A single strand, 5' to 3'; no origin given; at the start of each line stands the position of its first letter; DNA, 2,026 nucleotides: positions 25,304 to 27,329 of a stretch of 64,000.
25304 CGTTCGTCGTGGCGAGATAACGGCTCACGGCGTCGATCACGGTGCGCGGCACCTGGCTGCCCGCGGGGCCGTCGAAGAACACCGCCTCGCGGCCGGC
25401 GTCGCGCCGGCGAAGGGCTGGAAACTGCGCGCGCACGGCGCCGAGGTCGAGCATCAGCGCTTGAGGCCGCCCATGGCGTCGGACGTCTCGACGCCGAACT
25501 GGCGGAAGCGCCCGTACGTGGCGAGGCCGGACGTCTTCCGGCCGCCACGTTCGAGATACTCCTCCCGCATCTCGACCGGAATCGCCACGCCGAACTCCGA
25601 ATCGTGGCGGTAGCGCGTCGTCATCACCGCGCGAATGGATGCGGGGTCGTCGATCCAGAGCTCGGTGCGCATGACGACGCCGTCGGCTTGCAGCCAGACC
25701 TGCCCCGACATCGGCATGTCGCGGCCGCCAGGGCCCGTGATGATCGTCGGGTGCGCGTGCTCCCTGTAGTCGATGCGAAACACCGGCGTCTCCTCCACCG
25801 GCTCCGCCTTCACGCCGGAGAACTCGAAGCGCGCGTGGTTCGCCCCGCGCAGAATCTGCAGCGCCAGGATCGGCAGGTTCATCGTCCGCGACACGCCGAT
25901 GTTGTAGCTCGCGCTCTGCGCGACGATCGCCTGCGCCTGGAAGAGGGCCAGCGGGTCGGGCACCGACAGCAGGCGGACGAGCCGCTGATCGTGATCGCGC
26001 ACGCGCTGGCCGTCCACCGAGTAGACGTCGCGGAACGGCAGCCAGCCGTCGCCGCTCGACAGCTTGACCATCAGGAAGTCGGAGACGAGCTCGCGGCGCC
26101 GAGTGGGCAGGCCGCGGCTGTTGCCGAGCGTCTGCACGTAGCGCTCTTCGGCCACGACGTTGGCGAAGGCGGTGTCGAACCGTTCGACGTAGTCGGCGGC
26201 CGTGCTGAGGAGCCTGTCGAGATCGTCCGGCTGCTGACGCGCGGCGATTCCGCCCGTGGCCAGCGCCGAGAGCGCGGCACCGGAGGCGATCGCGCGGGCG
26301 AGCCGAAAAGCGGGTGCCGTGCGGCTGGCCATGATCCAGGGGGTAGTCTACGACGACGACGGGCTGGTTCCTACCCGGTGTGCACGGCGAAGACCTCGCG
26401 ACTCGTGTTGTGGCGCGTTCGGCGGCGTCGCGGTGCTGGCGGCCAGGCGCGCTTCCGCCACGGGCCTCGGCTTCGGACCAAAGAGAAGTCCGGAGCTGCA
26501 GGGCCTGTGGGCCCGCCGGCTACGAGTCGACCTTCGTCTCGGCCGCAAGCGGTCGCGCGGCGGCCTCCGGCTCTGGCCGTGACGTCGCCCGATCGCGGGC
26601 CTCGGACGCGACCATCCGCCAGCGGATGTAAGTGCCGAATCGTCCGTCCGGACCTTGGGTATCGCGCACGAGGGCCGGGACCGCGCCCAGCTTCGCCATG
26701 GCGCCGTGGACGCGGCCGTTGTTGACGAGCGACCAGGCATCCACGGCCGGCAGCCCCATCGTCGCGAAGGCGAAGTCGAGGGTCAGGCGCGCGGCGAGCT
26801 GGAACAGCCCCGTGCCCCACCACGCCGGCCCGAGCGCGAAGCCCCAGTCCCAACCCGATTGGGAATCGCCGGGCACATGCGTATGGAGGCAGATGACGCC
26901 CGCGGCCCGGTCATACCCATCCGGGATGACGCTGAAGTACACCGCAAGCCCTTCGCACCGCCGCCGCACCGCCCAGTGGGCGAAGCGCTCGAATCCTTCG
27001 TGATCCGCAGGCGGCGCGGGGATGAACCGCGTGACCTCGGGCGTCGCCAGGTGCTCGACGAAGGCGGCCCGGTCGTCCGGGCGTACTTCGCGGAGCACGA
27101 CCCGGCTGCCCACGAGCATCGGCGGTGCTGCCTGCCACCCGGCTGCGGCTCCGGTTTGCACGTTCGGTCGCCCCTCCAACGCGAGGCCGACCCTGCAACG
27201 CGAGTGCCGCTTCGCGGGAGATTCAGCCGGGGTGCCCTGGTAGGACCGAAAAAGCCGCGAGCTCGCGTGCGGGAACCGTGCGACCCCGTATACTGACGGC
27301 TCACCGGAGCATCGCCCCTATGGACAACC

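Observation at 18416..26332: Orphan lipid-tailoring operon: FAAL, carrier-condensation didomain, P450, sulfotransferase, class-V PLP enzyme and a secreted protein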

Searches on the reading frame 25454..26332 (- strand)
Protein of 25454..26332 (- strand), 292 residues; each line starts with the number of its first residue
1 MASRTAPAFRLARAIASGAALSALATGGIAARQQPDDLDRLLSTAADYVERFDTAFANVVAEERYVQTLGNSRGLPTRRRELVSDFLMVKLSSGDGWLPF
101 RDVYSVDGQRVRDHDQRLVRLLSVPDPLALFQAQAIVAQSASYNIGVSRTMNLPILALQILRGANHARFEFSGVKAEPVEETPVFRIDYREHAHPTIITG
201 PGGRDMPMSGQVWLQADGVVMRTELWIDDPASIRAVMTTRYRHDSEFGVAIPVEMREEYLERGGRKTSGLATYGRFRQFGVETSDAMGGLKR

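Call 6: search_protein_families(library=pfam, proteins=[window:25454-26332:-], max_evalue=0.01)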
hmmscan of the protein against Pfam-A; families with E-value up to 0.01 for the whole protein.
window:25454-26332:- (292 aa): 0 families

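Call 7: search_protein_families(library=ncbifam, proteins=[window:25454-26332:-], max_evalue=0.001)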
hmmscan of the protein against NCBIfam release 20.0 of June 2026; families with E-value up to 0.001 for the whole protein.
window:25454-26332:- (292 aa): 0 families

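Call 15: find_homologous_proteins(query=window:25454-26332:-, max_evalue=0.001)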
Query window:25454-26332:- (292 aa): 122 proteins with E <= 0.001 among 5563 candidates; the best 120 are listed.
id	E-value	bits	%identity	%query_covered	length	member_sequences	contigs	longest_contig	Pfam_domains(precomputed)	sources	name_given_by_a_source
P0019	1.3e-188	643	100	100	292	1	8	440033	-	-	-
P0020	1.1e-125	436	77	86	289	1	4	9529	-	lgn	-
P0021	1.3e-67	246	47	96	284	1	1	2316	-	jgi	jgi:hypothetical protein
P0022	1.4e-65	239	48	87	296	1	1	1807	-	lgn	-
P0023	3.0e-63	232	45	87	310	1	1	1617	-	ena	-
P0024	2.2e-62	229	48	86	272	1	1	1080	-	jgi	jgi:hypothetical protein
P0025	8.6e-60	220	46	86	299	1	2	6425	-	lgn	-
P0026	5.7e-59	218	45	85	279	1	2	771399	-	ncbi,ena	-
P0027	3.5e-58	215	43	96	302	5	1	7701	-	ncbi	-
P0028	4.5e-58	215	44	86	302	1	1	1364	-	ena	-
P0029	6.7e-58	214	46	92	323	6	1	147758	-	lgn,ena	-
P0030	1.4e-57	213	45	86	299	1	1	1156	-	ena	-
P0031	7.3e-57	211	45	85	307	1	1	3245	-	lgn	-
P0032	1.3e-56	210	45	85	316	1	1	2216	-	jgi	-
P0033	9.4e-56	207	44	85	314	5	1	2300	-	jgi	jgi:hypothetical protein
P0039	5.2e-54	201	45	82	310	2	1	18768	-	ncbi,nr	ncbi:MAG: hypothetical protein Q7J25_14400 [Vicinamibacterales bacterium]|nr:hypothetical protein [V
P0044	3.1e-53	199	44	85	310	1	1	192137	-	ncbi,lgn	ncbi:MAG: hypothetical protein ABL971_07245 [Vicinamibacterales bacterium]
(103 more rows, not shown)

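Call 16: find_encoding_contigs(protein=P0020, flank=10000, max_places=2)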
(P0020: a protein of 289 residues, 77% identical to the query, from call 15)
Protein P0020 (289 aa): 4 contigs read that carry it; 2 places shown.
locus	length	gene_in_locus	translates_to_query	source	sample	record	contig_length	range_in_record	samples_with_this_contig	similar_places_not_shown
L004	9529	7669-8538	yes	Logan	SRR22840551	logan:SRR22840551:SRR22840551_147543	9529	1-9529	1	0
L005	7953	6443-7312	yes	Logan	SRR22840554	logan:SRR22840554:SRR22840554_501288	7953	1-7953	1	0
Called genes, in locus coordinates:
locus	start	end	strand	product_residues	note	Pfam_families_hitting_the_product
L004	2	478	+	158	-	?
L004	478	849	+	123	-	-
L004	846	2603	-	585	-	PF16822:ALGX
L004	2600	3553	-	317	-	PF14100:DUF6807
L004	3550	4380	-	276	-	PF01261:AP_endonuc_2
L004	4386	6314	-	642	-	-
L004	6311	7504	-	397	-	PF12715:Abhydrolase_7, PF22244:GCE_fung (faint)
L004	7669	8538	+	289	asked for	-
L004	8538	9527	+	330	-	?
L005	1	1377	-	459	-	?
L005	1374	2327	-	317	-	PF14100:DUF6807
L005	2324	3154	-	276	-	PF01261:AP_endonuc_2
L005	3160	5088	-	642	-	-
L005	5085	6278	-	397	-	PF12715:Abhydrolase_7, PF22244:GCE_fung (faint)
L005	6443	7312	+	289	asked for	-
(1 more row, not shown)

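Call 17: find_encoding_contigs(protein=P0026, flank=8000, max_places=2)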
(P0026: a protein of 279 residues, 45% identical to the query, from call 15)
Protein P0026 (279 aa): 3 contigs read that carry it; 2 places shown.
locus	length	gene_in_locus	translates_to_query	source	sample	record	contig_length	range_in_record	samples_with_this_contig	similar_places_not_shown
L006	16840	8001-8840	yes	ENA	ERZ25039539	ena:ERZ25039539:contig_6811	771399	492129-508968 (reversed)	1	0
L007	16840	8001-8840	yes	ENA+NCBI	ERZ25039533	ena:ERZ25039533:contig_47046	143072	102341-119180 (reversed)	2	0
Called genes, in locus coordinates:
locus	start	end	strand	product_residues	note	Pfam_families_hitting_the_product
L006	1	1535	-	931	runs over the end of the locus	PF12704:MacB_PCD, PF02687:FtsX, PF12704:MacB_PCD, PF02687:FtsX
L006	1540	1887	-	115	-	PF03551:PadR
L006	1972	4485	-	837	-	PF12704:MacB_PCD, PF02687:FtsX, PF12704:MacB_PCD, PF02687:FtsX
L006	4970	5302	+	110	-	PF03551:PadR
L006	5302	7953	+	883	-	PF12704:MacB_PCD, PF02687:FtsX, PF12704:MacB_PCD, PF02687:FtsX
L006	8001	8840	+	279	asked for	-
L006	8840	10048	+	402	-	-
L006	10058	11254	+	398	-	PF13428:TPR_14 (faint), PF13432:TPR_16 (faint), PF14559:TPR_19 (faint), PF13414:TPR_11 (faint), PF00515:TPR_1 (faint), PF07719:TPR_2 (faint), PF13181:TPR_8 (faint), PF23914:TPR_CcmH_CycH (weak)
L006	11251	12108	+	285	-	PF00092:VWA, PF13519:VWA_2 (weak)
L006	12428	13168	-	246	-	PF00005:ABC_tran, PF13304:AAA_21 (faint)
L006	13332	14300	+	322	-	PF04389:Peptidase_M28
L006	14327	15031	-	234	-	PF17115:Toast_rack_N, PF09922:LiaF-like_C (weak)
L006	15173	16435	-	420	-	PF05569:Peptidase_M56, PF03544:TonB_C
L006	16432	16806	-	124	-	PF03965:Penicillinase_R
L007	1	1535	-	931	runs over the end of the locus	PF12704:MacB_PCD, PF02687:FtsX, PF12704:MacB_PCD, PF02687:FtsX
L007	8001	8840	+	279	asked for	-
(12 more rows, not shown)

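Call 18: find_encoding_contigs(protein=P0029, flank=8000, max_places=2)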
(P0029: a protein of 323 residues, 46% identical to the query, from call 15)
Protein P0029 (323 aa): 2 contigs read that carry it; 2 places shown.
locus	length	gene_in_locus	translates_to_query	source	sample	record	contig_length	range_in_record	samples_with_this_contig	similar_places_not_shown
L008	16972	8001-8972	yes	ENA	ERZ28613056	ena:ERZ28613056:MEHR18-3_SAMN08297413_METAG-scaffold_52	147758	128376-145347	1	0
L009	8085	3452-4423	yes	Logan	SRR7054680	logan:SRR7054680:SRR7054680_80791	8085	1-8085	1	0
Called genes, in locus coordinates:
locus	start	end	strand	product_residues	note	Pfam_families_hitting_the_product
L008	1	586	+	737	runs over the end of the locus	PF22019:GlgB_N, PF02922:CBM_48, PF00128:Alpha-amylase, PF02806:Alpha-amylase_C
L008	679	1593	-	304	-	PF00294:PfkB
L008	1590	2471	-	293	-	PF00588:SpoU_methylase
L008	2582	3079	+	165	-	PF13577:SnoaL_4, PF13474:SnoaL_3, PF14534:DUF4440, PF12680:SnoaL_2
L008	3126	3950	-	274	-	PF00800:PDT, PF01842:ACT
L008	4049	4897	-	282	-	PF01694:Rhomboid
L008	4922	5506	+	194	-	PF02441:Flavoprotein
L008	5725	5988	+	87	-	-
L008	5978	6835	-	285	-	PF01370:Epimerase, PF05368:NmrA, PF13460:NAD_binding_10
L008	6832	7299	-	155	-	PF22381:Staph_reg_Sar_Rot, PF12802:MarR_2, PF01047:MarR, PF13463:HTH_27 (faint)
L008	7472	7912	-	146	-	-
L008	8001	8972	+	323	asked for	-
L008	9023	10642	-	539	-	-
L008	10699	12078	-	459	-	-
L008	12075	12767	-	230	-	PF00005:ABC_tran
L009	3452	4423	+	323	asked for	-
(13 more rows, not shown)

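Call 55: predict_structure(alignment_id=A2)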
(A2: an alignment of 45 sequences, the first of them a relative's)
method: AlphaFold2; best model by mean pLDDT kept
length: 292 residues; sequences in the alignment: 45
mean_pLDDT: 85.7   pTM: 0.80
mean pLDDT of the five models: 85.7, 85.0, 84.1, 83.8, 83.8
residues with pLDDT >= 90: 179; 70-90: 63; 50-70: 40; < 50: 10
segments of 3 or more residues with pLDDT < 50: 1-3, 287-292
pLDDT, mean of each block of 10 residues (from residue 1): 48 53 54 74 97 91 96 88 91 78 96 86 81 89 84 91 97 96 98 95 93 98 96 95 96 97 94 90 51 45
secondary structure, 60 per line:
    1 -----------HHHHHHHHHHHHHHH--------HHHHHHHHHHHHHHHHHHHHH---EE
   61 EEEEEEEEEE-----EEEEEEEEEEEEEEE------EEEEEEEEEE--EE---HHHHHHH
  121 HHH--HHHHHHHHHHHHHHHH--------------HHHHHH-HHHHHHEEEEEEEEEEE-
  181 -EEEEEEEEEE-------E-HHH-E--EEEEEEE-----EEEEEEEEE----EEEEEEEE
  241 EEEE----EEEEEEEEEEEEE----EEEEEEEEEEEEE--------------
elements in order: H12-26 H35-55 E59-70 E76-90 E97-106 H114-123 H126-141 H156-161 H163-168 E169-179 E182-191 E208-214 E220-228 E233-244 E249-261 E266-278

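Call 57: fold_search(model_id=the predicted structure, library=pdb)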
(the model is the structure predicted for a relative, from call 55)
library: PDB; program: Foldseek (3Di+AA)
matches with E <= 10: 1072; with E <= 0.001: 10
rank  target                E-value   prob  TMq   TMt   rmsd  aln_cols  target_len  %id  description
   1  9tp6_B                1.7e-05  1.00  0.37  0.43   8.0       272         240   10  Structure of LolA3 from Porphyromonas gingivalis (released 2026-02-18)
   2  9tp6_A                2.1e-05  1.00  0.39  0.45   7.2       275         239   10  Structure of LolA3 from Porphyromonas gingivalis (released 2026-02-18)
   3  4z48_A                2.8e-05  1.00  0.39  0.45   9.7       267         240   14  Crystal structure of a DUF1329 family protein (DESPIG_00262) from Desulfovibrio piger ATCC 29098 at 1.75 A resolution (released 2015-04-22)
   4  6f3z_B                1.7e-04  1.00  0.28  0.39  10.0       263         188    6  Complex of E. coli LolA and periplasmic domain of LolC (released 2018-07-25)
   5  3buu_A                1.8e-04  1.00  0.31  0.38  11.4       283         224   11  Crystal structure of LolA superfamily protein NE2245 from Nitrosomonas europaea (released 2008-01-22)
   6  8orn_A                2.2e-04  0.97  0.21  0.26  13.4       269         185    8  Crystal structure of Xanthomonas campestris pv. campestris LolA-LolB complex (released 2023-07-05)
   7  9tpm                  3.8e-04  0.99  0.30  0.34  12.9       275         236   12  Structure of LolB from Porphyromonas gingivalis (released 2026-02-18)
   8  4ki3_I                4.5e-04  0.98  0.22  0.30  11.2       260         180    7  1.70 Angstrom resolution crystal structure of outer-membrane lipoprotein carrier protein (lolA) from Yersinia pestis C (released 2013-05-15)
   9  2w7q_A                5.3e-04  0.97  0.22  0.28  11.0       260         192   11  Structure of Pseudomonas aeruginosa LolA (released 2009-12-29)
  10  2w7q_B                6.2e-04  0.90  0.21  0.28  12.3       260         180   10  Structure of Pseudomonas aeruginosa LolA (released 2009-12-29)
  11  6i7s_G                1.0e-03  0.87  0.23  0.10  16.0       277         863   11  Microsomal triglyceride transfer protein (released 2019-08-21)
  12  7z6x                  1.1e-03  0.93  0.21  0.29   9.4       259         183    7  Complex of E. coli LolA R43L mutant and lipoprotein (released 2022-09-07)
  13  4ki3_G                1.1e-03  0.97  0.24  0.33  10.7       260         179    9  1.70 Angstrom resolution crystal structure of outer-membrane lipoprotein carrier protein (lolA) from Yersinia pestis C (released 2013-05-15)
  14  2zpc                  1.2e-03  0.98  0.24  0.33   9.8       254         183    8  Crystal structure of the R43L mutant of LolA in the closed form (released 2008-08-05)
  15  7z6w                  1.4e-03  0.85  0.20  0.26   9.4       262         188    7  Complex of E. coli LolA and lipoprotein (released 2022-09-07)
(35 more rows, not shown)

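Call 72: find_encoding_contigs(protein=P0044, flank=6000, max_places=1)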
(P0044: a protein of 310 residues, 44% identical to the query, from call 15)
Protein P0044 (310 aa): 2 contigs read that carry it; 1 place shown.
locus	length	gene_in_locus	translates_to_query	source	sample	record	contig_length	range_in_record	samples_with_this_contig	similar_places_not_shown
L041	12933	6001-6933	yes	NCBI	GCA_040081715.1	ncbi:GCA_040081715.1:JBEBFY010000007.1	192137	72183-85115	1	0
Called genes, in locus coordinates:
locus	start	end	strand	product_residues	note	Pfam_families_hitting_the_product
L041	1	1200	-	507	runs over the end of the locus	PF12796:Ank_2, PF13606:Ank_3 (faint), PF00023:Ank, PF12796:Ank_2, PF13857:Ank_5 (weak), PF00023:Ank (weak), PF12796:Ank_2, PF13637:Ank_4 (weak), +1 more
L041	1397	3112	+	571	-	PF13620:CarboxypepD_reg, PF24684:Vgb_lyase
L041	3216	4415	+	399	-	PF13442:Cytochrome_CBB3 (faint), PF00034:Cytochrom_C (weak)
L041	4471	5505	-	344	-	PF04613:LpxD, PF25084:LbH_EIF2B (faint), PF25087:GMPPB_C, PF00132:Hexapep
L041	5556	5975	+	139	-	PF06491:Disulph_isomer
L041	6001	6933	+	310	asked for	-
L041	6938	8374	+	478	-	PF16217:M64_N, PF09471:Peptidase_M64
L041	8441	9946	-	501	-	PF02074:Peptidase_M32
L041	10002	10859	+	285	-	PF00578:AhpC-TSA, PF08534:Redoxin, PF00085:Thioredoxin, PF13098:Thioredoxin_2 (weak), PF13905:Thioredoxin_8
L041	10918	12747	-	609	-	PF03600:CitMHS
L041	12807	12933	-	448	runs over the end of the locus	PF00909:Ammonium_transp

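Call 73: find_encoding_contigs(protein=P0039, flank=6000, max_places=1)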
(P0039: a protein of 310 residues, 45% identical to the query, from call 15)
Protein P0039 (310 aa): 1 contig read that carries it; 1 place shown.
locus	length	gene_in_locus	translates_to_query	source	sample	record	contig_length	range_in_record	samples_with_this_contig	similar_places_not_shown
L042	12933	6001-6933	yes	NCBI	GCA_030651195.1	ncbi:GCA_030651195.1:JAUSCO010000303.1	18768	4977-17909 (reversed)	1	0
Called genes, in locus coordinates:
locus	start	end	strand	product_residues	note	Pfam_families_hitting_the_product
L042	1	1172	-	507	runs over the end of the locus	PF12796:Ank_2, PF00023:Ank, PF24521:Ank_KRIT1 (weak), PF12796:Ank_2, PF13637:Ank_4 (weak), PF13857:Ank_5 (weak), PF00023:Ank (weak), PF12796:Ank_2, +2 more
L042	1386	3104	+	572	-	PF13620:CarboxypepD_reg, PF24684:Vgb_lyase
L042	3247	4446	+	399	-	PF13442:Cytochrome_CBB3 (faint), PF00034:Cytochrom_C (weak)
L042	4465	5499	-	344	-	PF04613:LpxD, PF00132:Hexapep, PF25084:LbH_EIF2B (faint), PF25087:GMPPB_C, PF00132:Hexapep (weak)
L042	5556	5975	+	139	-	PF06491:Disulph_isomer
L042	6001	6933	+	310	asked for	-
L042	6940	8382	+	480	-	PF16217:M64_N, PF09471:Peptidase_M64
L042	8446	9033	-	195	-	PF16316:DUF4956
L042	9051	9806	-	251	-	PF09359:VTC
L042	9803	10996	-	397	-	PF07396:Porin_O_P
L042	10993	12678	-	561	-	PF08757:CotH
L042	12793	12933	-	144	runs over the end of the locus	-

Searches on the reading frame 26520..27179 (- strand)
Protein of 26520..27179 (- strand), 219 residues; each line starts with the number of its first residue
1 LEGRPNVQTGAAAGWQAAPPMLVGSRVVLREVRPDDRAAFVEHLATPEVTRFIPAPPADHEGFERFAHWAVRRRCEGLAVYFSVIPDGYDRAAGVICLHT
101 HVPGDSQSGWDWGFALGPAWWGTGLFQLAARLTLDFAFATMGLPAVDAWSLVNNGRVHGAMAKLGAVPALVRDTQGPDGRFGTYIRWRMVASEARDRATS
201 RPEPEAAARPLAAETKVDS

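Call 6: search_protein_families(library=pfam, proteins=[window:26520-27179:-], max_evalue=0.01)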
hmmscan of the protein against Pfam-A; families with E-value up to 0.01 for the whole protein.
window:26520-27179:- (219 aa): 2 families
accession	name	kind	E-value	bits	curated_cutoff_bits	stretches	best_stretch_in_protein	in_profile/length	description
PF13302.13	Acetyltransf_3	-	5.8e-19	69.6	25.4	1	26-166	1-137/138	Acetyltransferase (GNAT) domain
PF00583.31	Acetyltransf_1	-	0.00025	21.7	20.7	1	56-165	14-115/116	Acetyltransferase (GNAT) family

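Call 7: search_protein_families(library=ncbifam, proteins=[window:26520-27179:-], max_evalue=0.001)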
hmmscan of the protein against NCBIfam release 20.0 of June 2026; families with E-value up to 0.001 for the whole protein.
window:26520-27179:- (219 aa): 0 families
